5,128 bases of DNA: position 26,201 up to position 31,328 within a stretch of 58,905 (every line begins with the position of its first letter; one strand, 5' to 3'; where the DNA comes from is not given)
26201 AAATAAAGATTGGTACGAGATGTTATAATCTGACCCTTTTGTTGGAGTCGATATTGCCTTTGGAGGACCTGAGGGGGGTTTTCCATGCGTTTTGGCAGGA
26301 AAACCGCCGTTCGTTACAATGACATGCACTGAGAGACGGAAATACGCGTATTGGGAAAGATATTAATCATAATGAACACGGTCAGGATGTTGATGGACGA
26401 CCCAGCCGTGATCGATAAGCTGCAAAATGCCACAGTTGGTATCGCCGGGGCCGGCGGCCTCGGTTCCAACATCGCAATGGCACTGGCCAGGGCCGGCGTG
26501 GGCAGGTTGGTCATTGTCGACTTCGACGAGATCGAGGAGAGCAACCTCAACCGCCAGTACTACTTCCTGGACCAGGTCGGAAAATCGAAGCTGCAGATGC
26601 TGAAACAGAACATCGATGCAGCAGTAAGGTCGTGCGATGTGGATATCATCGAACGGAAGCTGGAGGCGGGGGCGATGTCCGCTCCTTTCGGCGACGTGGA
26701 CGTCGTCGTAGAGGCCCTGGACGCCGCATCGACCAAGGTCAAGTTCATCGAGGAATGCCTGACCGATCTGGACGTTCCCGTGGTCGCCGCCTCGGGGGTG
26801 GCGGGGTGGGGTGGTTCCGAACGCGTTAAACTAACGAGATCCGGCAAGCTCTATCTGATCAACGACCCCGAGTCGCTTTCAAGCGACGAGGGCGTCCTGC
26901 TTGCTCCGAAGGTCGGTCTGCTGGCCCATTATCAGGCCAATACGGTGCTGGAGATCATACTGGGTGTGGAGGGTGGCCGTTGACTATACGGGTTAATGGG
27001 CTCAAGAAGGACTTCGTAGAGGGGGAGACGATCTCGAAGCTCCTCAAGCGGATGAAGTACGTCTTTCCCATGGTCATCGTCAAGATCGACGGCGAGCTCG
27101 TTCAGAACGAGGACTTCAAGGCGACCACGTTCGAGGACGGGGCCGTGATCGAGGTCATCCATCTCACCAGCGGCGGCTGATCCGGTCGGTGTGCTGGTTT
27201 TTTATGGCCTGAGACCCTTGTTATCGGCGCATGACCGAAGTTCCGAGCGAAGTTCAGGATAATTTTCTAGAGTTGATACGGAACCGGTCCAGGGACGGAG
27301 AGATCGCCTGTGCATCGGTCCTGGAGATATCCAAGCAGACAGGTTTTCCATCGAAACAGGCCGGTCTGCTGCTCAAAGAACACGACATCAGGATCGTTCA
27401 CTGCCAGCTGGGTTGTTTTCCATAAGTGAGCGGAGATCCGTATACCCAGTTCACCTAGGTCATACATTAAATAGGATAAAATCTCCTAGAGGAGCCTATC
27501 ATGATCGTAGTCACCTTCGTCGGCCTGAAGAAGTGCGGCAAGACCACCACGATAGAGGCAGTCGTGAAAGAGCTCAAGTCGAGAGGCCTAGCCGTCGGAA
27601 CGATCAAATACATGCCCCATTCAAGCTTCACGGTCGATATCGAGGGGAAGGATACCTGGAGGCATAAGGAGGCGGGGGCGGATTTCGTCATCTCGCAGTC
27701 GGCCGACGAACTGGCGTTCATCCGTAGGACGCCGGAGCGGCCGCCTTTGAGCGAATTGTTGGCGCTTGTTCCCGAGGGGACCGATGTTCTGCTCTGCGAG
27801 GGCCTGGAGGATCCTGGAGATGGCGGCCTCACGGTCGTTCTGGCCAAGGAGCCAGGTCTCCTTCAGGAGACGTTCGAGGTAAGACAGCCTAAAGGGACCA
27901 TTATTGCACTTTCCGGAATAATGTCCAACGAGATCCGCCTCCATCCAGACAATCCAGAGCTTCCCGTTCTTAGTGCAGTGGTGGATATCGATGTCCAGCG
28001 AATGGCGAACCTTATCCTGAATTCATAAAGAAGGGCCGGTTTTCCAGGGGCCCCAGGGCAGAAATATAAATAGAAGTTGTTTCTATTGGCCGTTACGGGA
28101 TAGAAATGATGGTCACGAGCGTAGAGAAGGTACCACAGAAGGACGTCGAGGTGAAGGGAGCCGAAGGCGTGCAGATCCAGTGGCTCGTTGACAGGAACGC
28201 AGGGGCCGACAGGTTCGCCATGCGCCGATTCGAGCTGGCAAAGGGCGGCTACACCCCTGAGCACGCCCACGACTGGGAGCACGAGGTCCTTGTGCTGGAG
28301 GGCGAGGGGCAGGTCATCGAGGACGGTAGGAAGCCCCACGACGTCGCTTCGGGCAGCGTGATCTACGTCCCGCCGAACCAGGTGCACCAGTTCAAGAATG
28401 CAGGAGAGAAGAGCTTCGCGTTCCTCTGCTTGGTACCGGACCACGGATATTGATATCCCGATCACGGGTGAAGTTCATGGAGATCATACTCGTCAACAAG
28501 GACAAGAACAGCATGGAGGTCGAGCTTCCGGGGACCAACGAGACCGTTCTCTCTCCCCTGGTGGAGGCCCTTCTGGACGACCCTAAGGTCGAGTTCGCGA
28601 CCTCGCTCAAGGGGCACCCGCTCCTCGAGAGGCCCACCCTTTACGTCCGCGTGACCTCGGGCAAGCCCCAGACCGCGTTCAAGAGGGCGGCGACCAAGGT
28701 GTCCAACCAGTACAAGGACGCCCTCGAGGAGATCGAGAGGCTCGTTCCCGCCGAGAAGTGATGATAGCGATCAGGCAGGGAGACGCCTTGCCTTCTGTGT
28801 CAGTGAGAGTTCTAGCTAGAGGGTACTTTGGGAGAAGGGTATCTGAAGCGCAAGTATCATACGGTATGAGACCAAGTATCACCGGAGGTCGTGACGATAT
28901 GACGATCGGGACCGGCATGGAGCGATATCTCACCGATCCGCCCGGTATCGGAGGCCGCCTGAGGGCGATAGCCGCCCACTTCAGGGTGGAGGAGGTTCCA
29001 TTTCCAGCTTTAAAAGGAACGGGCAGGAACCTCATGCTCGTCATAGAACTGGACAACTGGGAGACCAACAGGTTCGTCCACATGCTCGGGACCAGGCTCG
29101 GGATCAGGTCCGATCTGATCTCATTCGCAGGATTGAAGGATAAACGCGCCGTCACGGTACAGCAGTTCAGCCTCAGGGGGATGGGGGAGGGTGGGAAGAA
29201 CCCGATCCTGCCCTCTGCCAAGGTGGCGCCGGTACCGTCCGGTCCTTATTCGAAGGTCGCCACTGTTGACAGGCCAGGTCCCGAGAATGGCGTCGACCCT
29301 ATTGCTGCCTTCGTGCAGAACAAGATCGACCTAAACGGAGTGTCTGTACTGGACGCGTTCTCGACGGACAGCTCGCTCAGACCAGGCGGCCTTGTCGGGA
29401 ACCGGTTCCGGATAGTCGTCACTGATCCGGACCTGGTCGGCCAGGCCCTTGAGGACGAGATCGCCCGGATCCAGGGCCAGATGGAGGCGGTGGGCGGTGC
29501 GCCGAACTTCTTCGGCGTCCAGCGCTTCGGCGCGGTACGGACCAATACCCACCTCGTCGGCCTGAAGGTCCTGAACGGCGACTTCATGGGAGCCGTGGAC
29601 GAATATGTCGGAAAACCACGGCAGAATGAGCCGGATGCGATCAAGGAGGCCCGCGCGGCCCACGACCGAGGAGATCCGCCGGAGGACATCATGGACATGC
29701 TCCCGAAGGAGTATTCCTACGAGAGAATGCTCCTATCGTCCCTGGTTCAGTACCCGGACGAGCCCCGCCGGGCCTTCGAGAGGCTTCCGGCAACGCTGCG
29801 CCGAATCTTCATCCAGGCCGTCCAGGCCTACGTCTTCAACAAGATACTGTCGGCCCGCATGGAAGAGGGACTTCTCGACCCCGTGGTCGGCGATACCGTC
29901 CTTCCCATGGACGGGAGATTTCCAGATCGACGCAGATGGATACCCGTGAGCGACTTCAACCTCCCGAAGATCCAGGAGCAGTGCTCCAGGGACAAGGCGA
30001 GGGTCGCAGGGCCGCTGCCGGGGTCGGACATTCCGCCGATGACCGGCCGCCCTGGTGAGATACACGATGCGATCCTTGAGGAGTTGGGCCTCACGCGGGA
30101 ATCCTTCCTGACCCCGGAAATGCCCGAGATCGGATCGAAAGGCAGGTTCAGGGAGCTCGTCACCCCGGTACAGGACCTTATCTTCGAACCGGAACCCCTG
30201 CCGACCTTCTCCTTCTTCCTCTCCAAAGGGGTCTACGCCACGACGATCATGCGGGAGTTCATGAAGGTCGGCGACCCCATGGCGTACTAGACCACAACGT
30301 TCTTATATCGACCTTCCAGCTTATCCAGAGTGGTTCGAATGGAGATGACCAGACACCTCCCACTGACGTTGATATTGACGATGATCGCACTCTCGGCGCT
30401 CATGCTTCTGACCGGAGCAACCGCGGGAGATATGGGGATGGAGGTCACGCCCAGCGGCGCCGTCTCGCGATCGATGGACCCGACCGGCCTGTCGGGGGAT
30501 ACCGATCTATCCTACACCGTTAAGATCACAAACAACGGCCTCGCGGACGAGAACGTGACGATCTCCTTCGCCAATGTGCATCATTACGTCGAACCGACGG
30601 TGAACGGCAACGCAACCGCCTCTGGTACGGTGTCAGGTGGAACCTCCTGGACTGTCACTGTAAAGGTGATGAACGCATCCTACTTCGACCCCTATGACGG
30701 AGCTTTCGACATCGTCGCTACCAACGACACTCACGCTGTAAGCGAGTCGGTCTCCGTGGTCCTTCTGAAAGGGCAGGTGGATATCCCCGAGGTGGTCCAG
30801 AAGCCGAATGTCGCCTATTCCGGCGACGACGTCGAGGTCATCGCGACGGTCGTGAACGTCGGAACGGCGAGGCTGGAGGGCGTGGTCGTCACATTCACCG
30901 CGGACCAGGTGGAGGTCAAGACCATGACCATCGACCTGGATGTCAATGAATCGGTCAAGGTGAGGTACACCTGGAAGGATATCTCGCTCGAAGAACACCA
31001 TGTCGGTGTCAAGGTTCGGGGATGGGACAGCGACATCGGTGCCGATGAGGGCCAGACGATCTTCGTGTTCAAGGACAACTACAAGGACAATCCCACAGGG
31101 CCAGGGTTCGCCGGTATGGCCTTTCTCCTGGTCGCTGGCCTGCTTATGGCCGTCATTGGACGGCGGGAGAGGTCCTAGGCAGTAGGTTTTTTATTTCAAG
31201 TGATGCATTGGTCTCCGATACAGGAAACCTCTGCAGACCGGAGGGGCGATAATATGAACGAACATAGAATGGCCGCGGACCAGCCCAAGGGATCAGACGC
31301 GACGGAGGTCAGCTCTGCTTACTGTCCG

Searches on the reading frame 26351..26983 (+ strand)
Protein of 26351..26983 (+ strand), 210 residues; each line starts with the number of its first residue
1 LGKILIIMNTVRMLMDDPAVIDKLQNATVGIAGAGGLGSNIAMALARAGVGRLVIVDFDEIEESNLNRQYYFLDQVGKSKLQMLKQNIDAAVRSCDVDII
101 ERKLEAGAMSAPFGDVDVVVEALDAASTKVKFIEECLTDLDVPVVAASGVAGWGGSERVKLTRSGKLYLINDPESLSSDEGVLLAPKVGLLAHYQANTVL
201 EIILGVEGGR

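Call 31: search_protein_families(library=pfam, proteins=[window:26351-26983:+], max_evalue=0.001)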
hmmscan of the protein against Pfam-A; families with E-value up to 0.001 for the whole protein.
window:26351-26983:+ (210 aa): 1 family
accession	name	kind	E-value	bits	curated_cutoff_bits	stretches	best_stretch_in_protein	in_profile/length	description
PF00899.27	ThiF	-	1.9e-33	116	28.1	1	20-206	14-205/238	ThiF family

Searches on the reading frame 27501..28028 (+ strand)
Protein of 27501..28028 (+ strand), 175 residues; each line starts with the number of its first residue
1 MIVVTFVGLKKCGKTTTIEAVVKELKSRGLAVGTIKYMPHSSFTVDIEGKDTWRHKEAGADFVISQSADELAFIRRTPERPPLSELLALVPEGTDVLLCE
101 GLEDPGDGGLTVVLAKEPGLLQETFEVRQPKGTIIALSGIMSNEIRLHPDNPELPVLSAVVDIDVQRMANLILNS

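Call 31: search_protein_families(library=pfam, proteins=[window:27501-28028:+], max_evalue=0.001)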
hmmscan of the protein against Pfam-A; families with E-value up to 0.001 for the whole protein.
window:27501-28028:+ (175 aa): 1 family
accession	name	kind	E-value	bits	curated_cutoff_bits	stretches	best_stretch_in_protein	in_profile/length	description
PF03205.20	MobB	-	4e-25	88.7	26.6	1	3-102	1-99/133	Molybdopterin guanine dinucleotide synthesis protein B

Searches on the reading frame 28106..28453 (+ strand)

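Call 70: search_protein_families(library=pfam, proteins=[window:28106-28453:+], max_evalue=0.001)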
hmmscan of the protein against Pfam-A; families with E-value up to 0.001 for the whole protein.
window:28106-28453:+ (115 aa): 6 families
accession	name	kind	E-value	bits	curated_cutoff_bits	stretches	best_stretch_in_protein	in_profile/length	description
PF07883.17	Cupin_2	-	3.9e-17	62.1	27.2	1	41-109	2-69/70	Cupin domain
PF02311.25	AraC_binding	-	9.3e-09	35.6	21.1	1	49-109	15-74/135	AraC-like ligand binding domain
PF00190.28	Cupin_1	-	3.2e-07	30.5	22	1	38-109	34-113/151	Cupin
PF12973.13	Cupin_7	-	6e-07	29.7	27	1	17-104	15-96/105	ChrR Cupin-like domain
PF01050.24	MannoseP_isomer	-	0.00083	20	23.6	0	52-102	45-93/116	Mannose-6-phosphate isomerase C-terminal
PF05899.18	Cupin_3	-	0.00094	19.3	23.5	0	37-91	7-59/74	EutQ-like cupin domain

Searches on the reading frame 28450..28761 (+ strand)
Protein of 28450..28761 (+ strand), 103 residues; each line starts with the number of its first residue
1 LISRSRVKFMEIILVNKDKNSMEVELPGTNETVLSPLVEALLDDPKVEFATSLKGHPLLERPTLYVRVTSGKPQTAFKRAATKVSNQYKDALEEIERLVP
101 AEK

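Call 70: search_protein_families(library=pfam, proteins=[window:28450-28761:+], max_evalue=0.001)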
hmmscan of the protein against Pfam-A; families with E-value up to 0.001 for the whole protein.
window:28450-28761:+ (103 aa): 1 family
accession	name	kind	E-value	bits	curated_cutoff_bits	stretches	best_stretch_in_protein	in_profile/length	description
PF13656.11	RNA_pol_L_2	-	1.6e-10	41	27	1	22-93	2-74/75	RNA polymerase Rpb3/Rpb11 dimerisation domain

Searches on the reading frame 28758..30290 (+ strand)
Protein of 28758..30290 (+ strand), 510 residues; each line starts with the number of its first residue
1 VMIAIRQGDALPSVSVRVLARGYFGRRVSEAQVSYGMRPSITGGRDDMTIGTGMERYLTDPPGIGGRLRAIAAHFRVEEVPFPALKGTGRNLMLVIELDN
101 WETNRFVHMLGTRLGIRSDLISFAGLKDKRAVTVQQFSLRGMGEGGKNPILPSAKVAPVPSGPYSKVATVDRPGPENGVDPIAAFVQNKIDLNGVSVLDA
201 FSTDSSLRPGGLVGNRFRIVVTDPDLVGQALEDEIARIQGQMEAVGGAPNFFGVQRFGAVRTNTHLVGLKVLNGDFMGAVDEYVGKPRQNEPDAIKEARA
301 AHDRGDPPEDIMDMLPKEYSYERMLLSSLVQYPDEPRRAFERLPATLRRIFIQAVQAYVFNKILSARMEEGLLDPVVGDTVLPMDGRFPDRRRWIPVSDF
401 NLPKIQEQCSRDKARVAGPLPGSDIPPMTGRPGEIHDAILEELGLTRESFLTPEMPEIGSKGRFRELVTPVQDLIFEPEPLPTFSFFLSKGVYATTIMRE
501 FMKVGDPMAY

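Call 17: search_protein_families(library=pfam, proteins=[window:28758-30290:+], max_evalue=0.001)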
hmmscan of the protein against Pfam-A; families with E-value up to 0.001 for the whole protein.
window:28758-30290:+ (510 aa): 1 family
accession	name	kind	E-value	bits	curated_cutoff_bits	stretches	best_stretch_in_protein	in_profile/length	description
PF01142.23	TruD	-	6.5e-113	378.1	27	2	189-501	103-412/412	tRNA pseudouridine synthase D (TruD)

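Call 23: list_cluster_members(proteins=[window:28758-30290:+, window:49116-50165:+, window:3476-4942:-, window:15285-17927:+, window:54634-55836:+, window:1445-2131:+, window:44268-44840:+, window:46842-48338:-, window:50397-51869:-, window:6939-8462:+])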
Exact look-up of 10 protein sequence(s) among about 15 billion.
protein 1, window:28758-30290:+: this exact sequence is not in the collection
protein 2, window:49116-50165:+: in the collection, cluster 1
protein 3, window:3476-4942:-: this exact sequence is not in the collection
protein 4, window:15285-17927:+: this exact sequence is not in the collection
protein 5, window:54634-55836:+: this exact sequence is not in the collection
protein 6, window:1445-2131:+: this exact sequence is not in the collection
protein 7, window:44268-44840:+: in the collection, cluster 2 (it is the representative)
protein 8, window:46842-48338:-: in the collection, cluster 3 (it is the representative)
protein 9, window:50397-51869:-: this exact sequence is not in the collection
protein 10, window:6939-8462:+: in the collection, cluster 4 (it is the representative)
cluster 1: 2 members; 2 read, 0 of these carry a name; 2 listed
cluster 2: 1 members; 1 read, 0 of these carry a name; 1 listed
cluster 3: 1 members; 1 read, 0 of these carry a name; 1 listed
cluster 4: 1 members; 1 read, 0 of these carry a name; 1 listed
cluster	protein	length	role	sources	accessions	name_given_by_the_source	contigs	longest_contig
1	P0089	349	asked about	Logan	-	-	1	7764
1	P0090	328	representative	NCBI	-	-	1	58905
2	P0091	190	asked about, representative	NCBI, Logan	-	-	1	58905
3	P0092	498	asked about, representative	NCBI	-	-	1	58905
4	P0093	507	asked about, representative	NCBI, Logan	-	-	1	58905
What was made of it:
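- Tried and rejected: Look-ups of ten window proteins (six of those exact sequences were not on record) turned up no 90%-identity cluster member from another genome: three of the four clusters found were singletons (call 23).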

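Call 24: find_homologous_proteins(query=window:28758-30290:+, max_evalue=1e-30)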
Query window:28758-30290:+ (510 aa): 97 proteins with E <= 1e-30 among 8000 candidates.
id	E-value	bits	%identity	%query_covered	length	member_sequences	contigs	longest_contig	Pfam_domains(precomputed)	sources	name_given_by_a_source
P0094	0.0e+0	1044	100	91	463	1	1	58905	PF01142.24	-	-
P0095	7.4e-84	300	38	90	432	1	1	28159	PF01142.24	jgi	jgi:tRNA pseudouridine13 synthase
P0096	1.1e-83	300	39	88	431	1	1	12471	PF01142.24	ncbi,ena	-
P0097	1.6e-81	293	35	90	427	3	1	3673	PF01142.24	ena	-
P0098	2.2e-80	289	37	90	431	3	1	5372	PF01142.24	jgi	jgi:tRNA pseudouridine13 synthase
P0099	1.3e-78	283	38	90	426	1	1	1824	PF01142.24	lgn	-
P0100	4.7e-78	281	39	88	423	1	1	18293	PF01142.24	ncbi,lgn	-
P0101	1.0e-77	280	38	90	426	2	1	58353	PF01142.24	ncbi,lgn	ncbi:MAG: tRNA pseudouridine(13) synthase TruD [Thermoplasmata archaeon]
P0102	1.4e-77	280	37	91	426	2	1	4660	PF01142.24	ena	-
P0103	3.4e-77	278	37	89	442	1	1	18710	PF01142.24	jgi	jgi:tRNA pseudouridine13 synthase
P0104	4.2e-77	278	38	89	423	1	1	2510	PF01142.24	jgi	jgi:tRNA pseudouridine13 synthase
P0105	5.3e-77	278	38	90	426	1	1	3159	PF01142.24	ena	-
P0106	7.0e-77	277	35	89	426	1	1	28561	PF01142.24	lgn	-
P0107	9.2e-77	277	38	90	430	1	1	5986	PF01142.24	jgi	-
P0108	5.0e-76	275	37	88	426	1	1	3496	PF01142.24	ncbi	ncbi:MAG: tRNA pseudouridine(13) synthase TruD [Thermoplasmata archaeon]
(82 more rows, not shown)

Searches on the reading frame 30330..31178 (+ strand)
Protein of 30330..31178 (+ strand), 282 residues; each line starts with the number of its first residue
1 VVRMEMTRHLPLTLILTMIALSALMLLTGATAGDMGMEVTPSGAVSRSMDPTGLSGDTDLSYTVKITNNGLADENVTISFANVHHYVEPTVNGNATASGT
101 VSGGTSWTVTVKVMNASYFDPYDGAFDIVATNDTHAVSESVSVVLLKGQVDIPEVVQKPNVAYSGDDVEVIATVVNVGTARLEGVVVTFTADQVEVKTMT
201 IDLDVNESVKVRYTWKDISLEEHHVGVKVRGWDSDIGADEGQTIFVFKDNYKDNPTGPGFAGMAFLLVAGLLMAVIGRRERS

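Call 31: search_protein_families(library=pfam, proteins=[window:30330-31178:+], max_evalue=0.001)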
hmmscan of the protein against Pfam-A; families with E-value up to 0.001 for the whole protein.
window:30330-31178:+ (282 aa): 1 family
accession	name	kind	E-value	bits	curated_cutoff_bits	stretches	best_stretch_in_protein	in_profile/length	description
PF07705.17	CARDB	-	2.5e-08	34.5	22.7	1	157-229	10-83/101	CARDB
